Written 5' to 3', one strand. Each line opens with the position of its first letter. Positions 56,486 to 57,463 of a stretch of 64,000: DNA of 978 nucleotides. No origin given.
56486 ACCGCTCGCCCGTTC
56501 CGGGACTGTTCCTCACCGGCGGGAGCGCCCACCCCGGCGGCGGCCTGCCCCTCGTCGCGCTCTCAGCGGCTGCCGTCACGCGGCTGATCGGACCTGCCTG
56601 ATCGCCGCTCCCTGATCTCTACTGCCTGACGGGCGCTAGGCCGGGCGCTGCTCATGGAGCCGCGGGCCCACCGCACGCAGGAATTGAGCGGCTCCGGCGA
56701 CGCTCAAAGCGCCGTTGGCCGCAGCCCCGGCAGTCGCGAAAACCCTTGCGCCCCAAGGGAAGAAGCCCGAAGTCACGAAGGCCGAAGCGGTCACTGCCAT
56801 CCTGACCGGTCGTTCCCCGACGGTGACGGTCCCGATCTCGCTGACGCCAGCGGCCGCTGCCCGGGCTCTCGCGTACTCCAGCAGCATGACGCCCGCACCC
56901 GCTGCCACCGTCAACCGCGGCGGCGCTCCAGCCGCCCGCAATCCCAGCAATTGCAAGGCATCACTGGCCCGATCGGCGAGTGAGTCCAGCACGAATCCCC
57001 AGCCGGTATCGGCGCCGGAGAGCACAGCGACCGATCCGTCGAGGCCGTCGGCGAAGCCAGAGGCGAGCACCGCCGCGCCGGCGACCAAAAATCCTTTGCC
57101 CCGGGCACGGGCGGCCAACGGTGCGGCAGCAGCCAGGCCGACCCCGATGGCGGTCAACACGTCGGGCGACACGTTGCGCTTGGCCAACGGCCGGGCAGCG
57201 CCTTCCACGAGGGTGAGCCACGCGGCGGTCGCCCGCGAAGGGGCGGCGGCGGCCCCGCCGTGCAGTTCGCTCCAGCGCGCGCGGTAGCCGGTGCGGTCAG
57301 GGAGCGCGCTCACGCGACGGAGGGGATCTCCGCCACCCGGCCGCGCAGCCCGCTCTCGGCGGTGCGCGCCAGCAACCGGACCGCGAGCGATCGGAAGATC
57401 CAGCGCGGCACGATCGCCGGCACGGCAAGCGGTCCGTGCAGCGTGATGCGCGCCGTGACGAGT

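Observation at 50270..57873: Translationally coupled carotenoid end-group tailoring operon converging on an SRPBCC-like / variant CDP-alcohol phosphatidyltransferase pair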

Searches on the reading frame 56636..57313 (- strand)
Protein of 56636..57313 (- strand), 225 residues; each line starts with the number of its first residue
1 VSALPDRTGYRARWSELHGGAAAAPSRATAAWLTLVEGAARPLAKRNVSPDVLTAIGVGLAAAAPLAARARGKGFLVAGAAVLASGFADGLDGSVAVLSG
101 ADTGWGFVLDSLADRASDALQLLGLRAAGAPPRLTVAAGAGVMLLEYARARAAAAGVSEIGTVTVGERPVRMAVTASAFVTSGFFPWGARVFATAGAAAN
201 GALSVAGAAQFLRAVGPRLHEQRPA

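Call 6: search_protein_families(library=pfam, proteins=[window:56636-57313:-], max_evalue=0.01)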
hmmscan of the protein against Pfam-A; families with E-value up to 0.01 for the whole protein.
window:56636-57313:- (225 aa): 1 family
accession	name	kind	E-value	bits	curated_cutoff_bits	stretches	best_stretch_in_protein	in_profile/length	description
PF01066.26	CDP-OH_P_transf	-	1.1e-07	32.8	22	1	49-178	3-129/152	CDP-alcohol phosphatidyltransferase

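Call 7: search_protein_families(library=ncbifam, proteins=[window:56636-57313:-], max_evalue=0.01)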
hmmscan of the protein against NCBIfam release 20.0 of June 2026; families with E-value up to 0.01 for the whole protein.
window:56636-57313:- (225 aa): 4 families
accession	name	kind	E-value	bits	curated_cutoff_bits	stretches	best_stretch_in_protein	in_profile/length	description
NF040950.1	archin_ph_syn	equivalog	1.5e-24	86.9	180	1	35-189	11-164/191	archaetidylinositol phosphate synthase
NF045883.1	PIPSynth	equivalog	2.1e-13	50.4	170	1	30-184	5-164/197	phosphatidylinositol phosphate synthase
NF052561.1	PIPSynBT1523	equivalog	2.7e-07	30.6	350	1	41-185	18-174/232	hypothetical protein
TIGR00473.1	pssA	equivalog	0.0013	18.9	107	1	78-115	23-60/153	CDP-diacylglycerol--serine O-phosphatidyltransferase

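Call 15: find_homologous_proteins(query=window:56636-57313:-, max_evalue=0.00001)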
Query window:56636-57313:- (225 aa): 116 proteins with E <= 0.00001 among 8000 candidates.
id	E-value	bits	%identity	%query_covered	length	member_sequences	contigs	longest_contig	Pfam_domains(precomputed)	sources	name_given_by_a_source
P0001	5.3e-129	446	100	100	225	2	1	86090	PF01066.27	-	-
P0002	8.4e-97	341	78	99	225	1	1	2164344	PF01066.27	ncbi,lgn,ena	-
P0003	2.4e-96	339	79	100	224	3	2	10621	PF01066.27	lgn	-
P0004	3.3e-95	336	78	99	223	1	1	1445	PF01066.27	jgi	jgi:phosphatidylglycerophosphate synthase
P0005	6.4e-95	335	79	99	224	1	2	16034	PF01066.27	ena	-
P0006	1.6e-93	330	76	100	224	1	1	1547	PF01066.27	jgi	jgi:phosphatidylglycerophosphate synthase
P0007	1.8e-93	330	75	100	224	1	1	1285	PF01066.27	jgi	jgi:phosphatidylglycerophosphate synthase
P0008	5.9e-93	328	77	99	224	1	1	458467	PF01066.27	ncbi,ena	-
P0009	7.6e-92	325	76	99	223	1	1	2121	PF01066.27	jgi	jgi:CDP-diacylglycerol--glycerol-3-phosphate 3-phosphatidyltransferase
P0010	1.7e-91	323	76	100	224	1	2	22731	PF01066.27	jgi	jgi:phosphatidylglycerophosphate synthase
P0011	1.7e-89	317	76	98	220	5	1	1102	PF01066.27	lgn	-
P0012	6.9e-83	295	70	100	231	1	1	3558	PF01066.27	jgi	jgi:phosphatidylglycerophosphate synthase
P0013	1.2e-75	272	67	98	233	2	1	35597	PF01066.27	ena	-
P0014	5.2e-75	270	67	96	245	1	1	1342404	PF01066.27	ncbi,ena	-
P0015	6.6e-73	263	67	96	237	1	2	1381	PF01066.27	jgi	jgi:phosphatidylglycerophosphate synthase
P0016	3.2e-71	257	64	98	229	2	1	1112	PF01066.27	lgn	-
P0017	1.2e-70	255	65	98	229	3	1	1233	PF01066.27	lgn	-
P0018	1.3e-70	255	66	96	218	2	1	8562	PF01066.27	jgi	jgi:CDP-diacylglycerol--glycerol-3-phosphate 3-phosphatidyltransferase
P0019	1.4e-70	255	67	92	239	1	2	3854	PF01066.27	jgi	jgi:CDP-diacylglycerol--glycerol-3-phosphate 3-phosphatidyltransferase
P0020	4.1e-70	254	66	98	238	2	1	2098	PF01066.27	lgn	-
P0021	3.7e-69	250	62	98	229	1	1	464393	PF01066.27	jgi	jgi:CDP-diacylglycerol--glycerol-3-phosphate 3-phosphatidyltransferase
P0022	1.1e-67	246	65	96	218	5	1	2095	PF01066.27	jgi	jgi:phosphatidylglycerophosphate synthase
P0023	1.6e-67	245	64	99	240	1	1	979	PF01066.27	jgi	jgi:CDP-diacylglycerol--glycerol-3-phosphate 3-phosphatidyltransferase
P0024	2.2e-64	235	67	91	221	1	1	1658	PF01066.27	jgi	jgi:CDP-diacylglycerol--glycerol-3-phosphate 3-phosphatidyltransferase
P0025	1.3e-61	226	65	90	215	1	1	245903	PF01066.27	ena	-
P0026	8.0e-61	223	84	63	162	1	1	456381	PF01066.27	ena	-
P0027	8.0e-56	207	55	99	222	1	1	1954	PF01066.27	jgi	jgi:phosphatidylglycerophosphate synthase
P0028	9.6e-54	200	56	93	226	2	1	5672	PF01066.27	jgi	jgi:CDP-diacylglycerol--glycerol-3-phosphate 3-phosphatidyltransferase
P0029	7.2e-53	197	58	96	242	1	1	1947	PF01066.27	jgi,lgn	jgi:CDP-diacylglycerol--glycerol-3-phosphate 3-phosphatidyltransferase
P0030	2.6e-52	195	57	92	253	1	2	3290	PF01066.27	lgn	-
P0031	5.3e-52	194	59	81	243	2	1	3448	PF01066.27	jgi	jgi:CDP-diacylglycerol--glycerol-3-phosphate 3-phosphatidyltransferase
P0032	1.6e-50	190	56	95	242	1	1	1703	PF01066.27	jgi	jgi:CDP-diacylglycerol--glycerol-3-phosphate 3-phosphatidyltransferase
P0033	2.7e-49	186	55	94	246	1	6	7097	PF01066.27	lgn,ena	-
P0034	5.1e-48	181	51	96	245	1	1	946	PF01066.27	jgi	jgi:CDP-diacylglycerol--glycerol-3-phosphate 3-phosphatidyltransferase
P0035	2.7e-47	179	55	77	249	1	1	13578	PF01066.27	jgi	jgi:phosphatidylglycerophosphate synthase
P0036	7.3e-47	178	51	96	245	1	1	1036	PF01066.27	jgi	jgi:CDP-diacylglycerol--glycerol-3-phosphate 3-phosphatidyltransferase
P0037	8.2e-47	177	52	97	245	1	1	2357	PF01066.27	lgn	-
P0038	2.0e-46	176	51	97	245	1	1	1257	PF01066.27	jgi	jgi:phosphatidylglycerophosphate synthase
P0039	2.1e-46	176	51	97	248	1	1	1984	PF01066.27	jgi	jgi:CDP-diacylglycerol--glycerol-3-phosphate 3-phosphatidyltransferase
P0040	2.3e-46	176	51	97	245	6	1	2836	PF01066.27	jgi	jgi:phosphatidylglycerophosphate synthase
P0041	4.5e-46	175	51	97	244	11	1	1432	PF01066.27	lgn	-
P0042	8.8e-46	174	51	97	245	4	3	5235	PF01066.27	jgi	jgi:CDP-diacylglycerol--glycerol-3-phosphate 3-phosphatidyltransferase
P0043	1.7e-45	173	51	97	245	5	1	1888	PF01066.27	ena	-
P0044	2.1e-45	173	50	97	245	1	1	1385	PF01066.27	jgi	jgi:CDP-diacylglycerol--glycerol-3-phosphate 3-phosphatidyltransferase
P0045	3.9e-45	172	50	96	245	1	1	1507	PF01066.27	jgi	jgi:CDP-diacylglycerol--glycerol-3-phosphate 3-phosphatidyltransferase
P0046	1.1e-44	171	50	96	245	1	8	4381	PF01066.27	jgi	-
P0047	1.1e-44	171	50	96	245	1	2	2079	PF01066.27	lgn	-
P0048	1.3e-44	170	50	80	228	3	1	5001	PF01066.27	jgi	jgi:phosphatidylglycerophosphate synthase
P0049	1.5e-44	170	49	97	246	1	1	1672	PF01066.27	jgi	jgi:phosphatidylglycerophosphate synthase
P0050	3.0e-44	169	50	96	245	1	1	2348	PF01066.27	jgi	-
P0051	4.4e-44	169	50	96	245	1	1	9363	PF01066.27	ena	-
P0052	4.7e-44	168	50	95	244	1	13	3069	PF01066.27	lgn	-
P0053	8.5e-44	168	48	97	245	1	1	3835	PF01066.27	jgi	jgi:phosphatidylglycerophosphate synthase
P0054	1.0e-43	167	51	97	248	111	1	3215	PF01066.27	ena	-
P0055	1.4e-43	167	50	96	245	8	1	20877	PF01066.27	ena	-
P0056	4.6e-43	165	50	96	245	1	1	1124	PF01066.27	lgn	-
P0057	5.1e-43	165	53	75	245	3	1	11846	PF01066.27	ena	-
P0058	2.5e-42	163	47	96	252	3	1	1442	PF01066.27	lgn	-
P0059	5.3e-42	162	48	94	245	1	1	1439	PF01066.27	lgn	-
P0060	6.2e-42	162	49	94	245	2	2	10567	PF01066.27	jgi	-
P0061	7.8e-42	161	47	97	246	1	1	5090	PF01066.27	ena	-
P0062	1.1e-41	161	51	96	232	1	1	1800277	PF01066.27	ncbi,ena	-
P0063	1.2e-41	161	49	94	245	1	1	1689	PF01066.27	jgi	jgi:phosphatidylglycerophosphate synthase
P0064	1.3e-41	160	49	96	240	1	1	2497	PF01066.27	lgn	-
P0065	2.5e-41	160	48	96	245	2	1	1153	PF01066.27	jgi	jgi:CDP-diacylglycerol--glycerol-3-phosphate 3-phosphatidyltransferase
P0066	3.4e-41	159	49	90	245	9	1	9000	PF01066.27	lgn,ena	-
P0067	8.6e-41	158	45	96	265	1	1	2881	PF01066.27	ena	-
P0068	1.1e-40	157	51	88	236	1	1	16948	PF01066.27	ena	-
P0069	1.9e-40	157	50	77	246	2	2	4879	PF01066.27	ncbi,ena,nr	ncbi:MAG TPA: CDP-alcohol phosphatidyltransferase family protein [Mycobacteriales bacterium]|nr:CDP-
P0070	1.4e-39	154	45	95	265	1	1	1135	PF01066.27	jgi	jgi:CDP-diacylglycerol--glycerol-3-phosphate 3-phosphatidyltransferase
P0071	6.1e-38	148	48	98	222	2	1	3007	PF01066.27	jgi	jgi:CDP-diacylglycerol--glycerol-3-phosphate 3-phosphatidyltransferase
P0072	6.3e-38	148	58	76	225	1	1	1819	PF01066.27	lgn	-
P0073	1.0e-37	148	47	96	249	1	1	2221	PF01066.27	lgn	-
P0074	2.8e-37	146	52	88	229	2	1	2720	PF01066.27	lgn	-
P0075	3.9e-37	146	52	77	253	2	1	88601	PF01066.27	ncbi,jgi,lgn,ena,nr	ncbi:MAG TPA: CDP-alcohol phosphatidyltransferase family protein [Egibacteraceae bacterium]|nr:CDP-a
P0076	4.5e-37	146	49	95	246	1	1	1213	PF01066.27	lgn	-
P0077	5.4e-37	145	47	86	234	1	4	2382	PF01066.27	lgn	-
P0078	2.5e-35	140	48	88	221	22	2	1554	PF01066.27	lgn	-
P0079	5.0e-35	139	47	77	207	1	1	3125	PF01066.27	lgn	-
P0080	2.0e-33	134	52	74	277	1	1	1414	PF01066.27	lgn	-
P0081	4.7e-33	133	52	80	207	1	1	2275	PF01066.27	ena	-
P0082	1.7e-32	131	49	92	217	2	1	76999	PF01066.27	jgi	jgi:phosphatidylglycerophosphate synthase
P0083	3.2e-32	130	48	95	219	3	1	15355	PF01066.27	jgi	jgi:CDP-diacylglycerol--glycerol-3-phosphate 3-phosphatidyltransferase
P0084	9.0e-32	128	48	80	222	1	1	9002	PF01066.27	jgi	jgi:CDP-diacylglycerol--glycerol-3-phosphate 3-phosphatidyltransferase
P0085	2.4e-31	127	42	94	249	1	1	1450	PF01066.27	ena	-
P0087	4.2e-30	123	49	77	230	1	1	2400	PF01066.27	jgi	jgi:CDP-diacylglycerol--glycerol-3-phosphate 3-phosphatidyltransferase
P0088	4.5e-30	123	46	95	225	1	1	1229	PF01066.27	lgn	-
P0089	4.8e-29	119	50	74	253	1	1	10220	PF01066.27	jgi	jgi:phosphatidylglycerophosphate synthase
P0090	1.2e-28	118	42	94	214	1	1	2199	PF01066.27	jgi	jgi:CDP-diacylglycerol--glycerol-3-phosphate 3-phosphatidyltransferase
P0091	3.2e-28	117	47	74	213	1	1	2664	PF01066.27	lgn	-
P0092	8.1e-28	115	46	78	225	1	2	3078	PF01066.27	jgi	jgi:CDP-diacylglycerol--glycerol-3-phosphate 3-phosphatidyltransferase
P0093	1.0e-26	112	46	87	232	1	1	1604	PF01066.27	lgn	-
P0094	3.3e-26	110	54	56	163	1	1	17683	PF01066.27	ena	-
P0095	9.6e-26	109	49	75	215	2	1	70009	PF01066.27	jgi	jgi:phosphatidylglycerophosphate synthase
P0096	6.0e-25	106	49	74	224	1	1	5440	PF01066.27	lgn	-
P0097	4.4e-24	103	45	74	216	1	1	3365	PF01066.27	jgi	jgi:phosphatidylglycerophosphate synthase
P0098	5.2e-24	103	44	81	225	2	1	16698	PF01066.27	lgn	-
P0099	1.1e-23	102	41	78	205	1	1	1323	PF01066.27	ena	-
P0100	1.4e-23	102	41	78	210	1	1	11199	PF01066.27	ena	-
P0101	1.4e-23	102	41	78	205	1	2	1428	PF01066.27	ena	-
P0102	2.0e-23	101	41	78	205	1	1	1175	PF01066.27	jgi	jgi:phosphatidylglycerophosphate synthase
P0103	2.3e-23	101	45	74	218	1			PF02219.24,PF01066.27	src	-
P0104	4.2e-23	100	39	80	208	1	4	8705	PF01066.27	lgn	-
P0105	1.8e-21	95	38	76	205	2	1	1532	PF01066.27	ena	-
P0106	1.9e-20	91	41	75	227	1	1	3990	PF01066.27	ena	-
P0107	2.1e-20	91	41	92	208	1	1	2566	PF01066.27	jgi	jgi:phosphatidylglycerophosphate synthase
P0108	2.3e-20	91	37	76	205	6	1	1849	PF01066.27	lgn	-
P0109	3.5e-20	90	40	92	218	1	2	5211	PF01066.27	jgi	jgi:CDP-diacylglycerol--glycerol-3-phosphate 3-phosphatidyltransferase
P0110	4.5e-20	90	41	75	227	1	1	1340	PF01066.27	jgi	jgi:phosphatidylglycerophosphate synthase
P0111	6.2e-20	90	44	76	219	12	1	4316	PF01066.27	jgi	jgi:CDP-diacylglycerol--glycerol-3-phosphate 3-phosphatidyltransferase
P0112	2.3e-19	88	43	78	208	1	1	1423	PF01066.27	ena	-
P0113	5.7e-19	87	38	76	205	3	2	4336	PF01066.27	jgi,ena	jgi:phosphatidylglycerophosphate synthase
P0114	6.0e-16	77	36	91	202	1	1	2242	PF01066.27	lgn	-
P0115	2.2e-15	75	46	47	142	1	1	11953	PF01066.27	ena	-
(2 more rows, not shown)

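Call 17: find_related_loci(query=A1, collection=genome_contigs, flank=10000)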
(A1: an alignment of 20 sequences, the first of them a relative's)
Query A1 (225 aa) in genome_contigs; peptide patterns used: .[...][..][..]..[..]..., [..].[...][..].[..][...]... (x = any residue, [..] = any of these).
600 stretches matched a pattern (row limit reached: there are more); 547 encode a relative of the query (tblastn E <= 1e-3); the best 80 are kept; 80 distinct loci.
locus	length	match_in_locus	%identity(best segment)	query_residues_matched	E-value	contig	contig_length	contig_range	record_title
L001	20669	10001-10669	78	1-223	7e-84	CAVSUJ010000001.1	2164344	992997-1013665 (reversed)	MAG: uncultured Actinomycetota bacterium isolate MFD09671.bin.1.125 genome assembly, contig: contig_2484, whole genome s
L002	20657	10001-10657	68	6-224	9e-68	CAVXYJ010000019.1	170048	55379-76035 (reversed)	MAG: uncultured Actinomycetota bacterium isolate MFD02923.bin.2.83 genome assembly, contig: contig_40176, whole genome s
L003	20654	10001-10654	75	4-223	4e-66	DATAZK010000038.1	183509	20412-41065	MAG TPA_asm: Frankiaceae bacterium isolate SMAG_U5703 k141_2563717, whole genome shotgun sequence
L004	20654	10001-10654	67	5-220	4e-63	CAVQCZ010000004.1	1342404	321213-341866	MAG: uncultured Actinomycetota bacterium isolate MFD02416.bin.1.329 genome assembly, contig: contig_29228, whole genome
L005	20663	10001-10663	56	4-225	5e-50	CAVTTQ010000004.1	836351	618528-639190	MAG: uncultured Actinomycetota bacterium isolate MFD09671.bin.3.178 genome assembly, contig: contig_33054, whole genome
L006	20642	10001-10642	49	6-219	1e-49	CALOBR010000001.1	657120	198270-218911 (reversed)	MAG: Jiangellales bacterium isolate HOU_bin.0112 genome assembly, contig: contig_3436, whole genome shotgun sequence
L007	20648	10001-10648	49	4-219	2e-49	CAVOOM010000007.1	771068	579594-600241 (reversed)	MAG: uncultured Actinomycetota bacterium isolate MFD00032.bin.2.210 genome assembly, contig: contig_34191, whole genome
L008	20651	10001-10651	47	4-220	2e-48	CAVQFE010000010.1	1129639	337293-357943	MAG: uncultured Actinomycetota bacterium isolate MFD05942.bin.2.255 genome assembly, contig: contig_8536, whole genome s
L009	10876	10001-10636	47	4-215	1e-48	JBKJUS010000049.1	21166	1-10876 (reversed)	MAG: Mycobacteriales bacterium isolate ant_bin.80 S1Ck117_1399298_flag_0_multi_19.9910_len_21166, whole genome shotgun s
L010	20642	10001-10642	46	2-215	1e-46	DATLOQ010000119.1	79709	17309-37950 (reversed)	MAG TPA_asm: Mycobacteriales bacterium isolate SMAG_U13830 k141_1765745, whole genome shotgun sequence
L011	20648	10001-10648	46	3-220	3e-44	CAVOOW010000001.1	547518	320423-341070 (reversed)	MAG: uncultured Actinomycetota bacterium isolate MFD00392.bin.1.14 genome assembly, contig: contig_14562, whole genome s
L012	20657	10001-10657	48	2-220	4e-49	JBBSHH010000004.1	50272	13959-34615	MAG: Mycobacteriales bacterium isolate LS2_sbin.62 LS2_sbin.62_K_638198_L_50272_cov_26.7980, whole genome shotgun sequen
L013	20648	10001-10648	49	7-222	2e-44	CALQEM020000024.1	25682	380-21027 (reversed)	MAG: Bifidobacterium breve isolate HRSG-H13-bin-111 genome assembly, contig: HRSG-H13-C2791, whole genome shotgun sequen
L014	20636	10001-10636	51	1-212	1e-44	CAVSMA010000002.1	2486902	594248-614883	MAG: uncultured Actinomycetota bacterium isolate MFD04944.bin.1.194 genome assembly, contig: contig_15770, whole genome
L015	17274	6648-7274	51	4-212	4e-44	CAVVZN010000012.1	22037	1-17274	MAG: uncultured Actinomycetota bacterium isolate MFD04580.bin.1.47 genome assembly, contig: contig_33635, whole genome s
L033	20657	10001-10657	51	1-219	5e-41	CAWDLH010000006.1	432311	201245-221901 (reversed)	MAG: uncultured Actinomycetota bacterium isolate MFD04944.bin.1.265 genome assembly, contig: contig_30205, whole genome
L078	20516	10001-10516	47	10-180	7e-34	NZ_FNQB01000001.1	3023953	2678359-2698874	Asanoa ishikariensis strain DSM 44718, whole genome shotgun sequence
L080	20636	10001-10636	37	7-223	9e-34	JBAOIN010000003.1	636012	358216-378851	MAG: Candidatus Nanopelagicales bacterium isolate AS_Ams2_Bin44 np2-np3_contig_16962, whole genome shotgun sequence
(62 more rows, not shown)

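Call 26: search_solved_structures(query=A1, max_evalue=0.01, show_alignments=3)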
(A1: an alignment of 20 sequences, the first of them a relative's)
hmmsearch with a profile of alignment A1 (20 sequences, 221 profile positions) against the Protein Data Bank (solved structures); distinct sequences matched with E-value up to 0.01: 12.
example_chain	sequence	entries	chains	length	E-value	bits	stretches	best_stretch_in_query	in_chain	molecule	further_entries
6h53_A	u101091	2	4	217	3.2e-18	69.3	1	34-214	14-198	CDP-diacylglycerol--inositol 3-phosphatidyltransferase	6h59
6h5a_A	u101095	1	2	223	3.5e-18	69.1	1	34-214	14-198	CDP-diacylglycerol--inositol 3-phosphatidyltransferase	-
6wm5_A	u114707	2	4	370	4.1e-18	68.9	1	34-215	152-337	AfCTD-Phosphatidylinositol-phosphate synthase (PIPS) fusion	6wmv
5d92_D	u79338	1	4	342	1.3e-14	57.5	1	38-217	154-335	AF2299 protein,Phosphatidylinositol synthase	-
5d91_A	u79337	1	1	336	2.7e-14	56.4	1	38-217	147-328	AF2299 protein,Phosphatidylinositol synthase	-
4o6m_A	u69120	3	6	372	9.6e-09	38.3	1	35-137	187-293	AF2299, a CDP-alcohol phosphotransferase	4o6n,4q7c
4mnd_A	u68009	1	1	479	1.5e-08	37.7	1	43-210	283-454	CTP L-myo-inositol-1-phosphate cytidylyltransferase/CDP-L-myo-inositol myo-inositolphospho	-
7b1k_A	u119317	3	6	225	8e-05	25.5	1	75-119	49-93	CDP-diacylglycerol--serine O-phosphatidyltransferase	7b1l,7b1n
7pow_A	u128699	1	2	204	8e-05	25.5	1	75-119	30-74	CDP-diacylglycerol--serine O-phosphatidyltransferase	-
7drj_A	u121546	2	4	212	0.0017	21.1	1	75-137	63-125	CDP-diacylglycerol--glycerol-3-phosphate 3-phosphatidyltransferase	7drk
8ero_A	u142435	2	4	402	0.003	20.3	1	48-183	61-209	Cholinephosphotransferase 1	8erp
8gyw_B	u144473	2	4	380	0.0036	20.1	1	48-183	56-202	Choline/ethanolaminephosphotransferase 1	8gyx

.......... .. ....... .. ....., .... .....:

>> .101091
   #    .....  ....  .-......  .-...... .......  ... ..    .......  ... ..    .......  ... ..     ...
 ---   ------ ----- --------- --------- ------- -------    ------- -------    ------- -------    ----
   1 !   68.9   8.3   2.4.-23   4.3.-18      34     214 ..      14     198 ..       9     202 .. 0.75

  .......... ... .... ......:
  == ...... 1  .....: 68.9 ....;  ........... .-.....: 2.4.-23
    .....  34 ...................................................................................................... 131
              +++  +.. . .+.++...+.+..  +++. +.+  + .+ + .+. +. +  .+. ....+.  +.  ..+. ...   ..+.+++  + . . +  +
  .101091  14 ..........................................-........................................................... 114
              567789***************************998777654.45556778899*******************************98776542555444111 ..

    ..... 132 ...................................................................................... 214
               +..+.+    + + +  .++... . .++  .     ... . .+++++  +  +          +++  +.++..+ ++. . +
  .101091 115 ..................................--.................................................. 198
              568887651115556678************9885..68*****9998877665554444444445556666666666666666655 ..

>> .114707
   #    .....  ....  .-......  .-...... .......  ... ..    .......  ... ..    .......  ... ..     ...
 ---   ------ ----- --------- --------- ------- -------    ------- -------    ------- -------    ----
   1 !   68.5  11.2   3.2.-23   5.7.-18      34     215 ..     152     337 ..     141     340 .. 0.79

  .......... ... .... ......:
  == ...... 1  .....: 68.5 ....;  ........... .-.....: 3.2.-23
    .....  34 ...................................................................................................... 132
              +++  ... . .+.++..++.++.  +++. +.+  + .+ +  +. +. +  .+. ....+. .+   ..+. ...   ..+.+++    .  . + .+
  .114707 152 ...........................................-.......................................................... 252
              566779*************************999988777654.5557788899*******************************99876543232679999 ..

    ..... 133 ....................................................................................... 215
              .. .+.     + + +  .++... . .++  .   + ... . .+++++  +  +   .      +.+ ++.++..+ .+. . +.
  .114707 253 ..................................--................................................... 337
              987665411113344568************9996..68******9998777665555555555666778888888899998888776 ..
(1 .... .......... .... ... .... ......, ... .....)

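Call 27: find_encoding_contigs(protein=P0001, flank=10000, max_places=3)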
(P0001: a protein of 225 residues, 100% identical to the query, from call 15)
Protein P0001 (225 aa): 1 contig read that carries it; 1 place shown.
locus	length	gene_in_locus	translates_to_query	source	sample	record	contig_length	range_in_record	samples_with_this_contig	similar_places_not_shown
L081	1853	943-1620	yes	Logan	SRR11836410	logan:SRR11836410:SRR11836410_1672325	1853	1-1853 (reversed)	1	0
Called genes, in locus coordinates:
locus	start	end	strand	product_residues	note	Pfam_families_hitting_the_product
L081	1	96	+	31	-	?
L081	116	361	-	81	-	-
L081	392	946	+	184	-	-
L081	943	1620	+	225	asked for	PF01066:CDP-OH_P_transf (weak)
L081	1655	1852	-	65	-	?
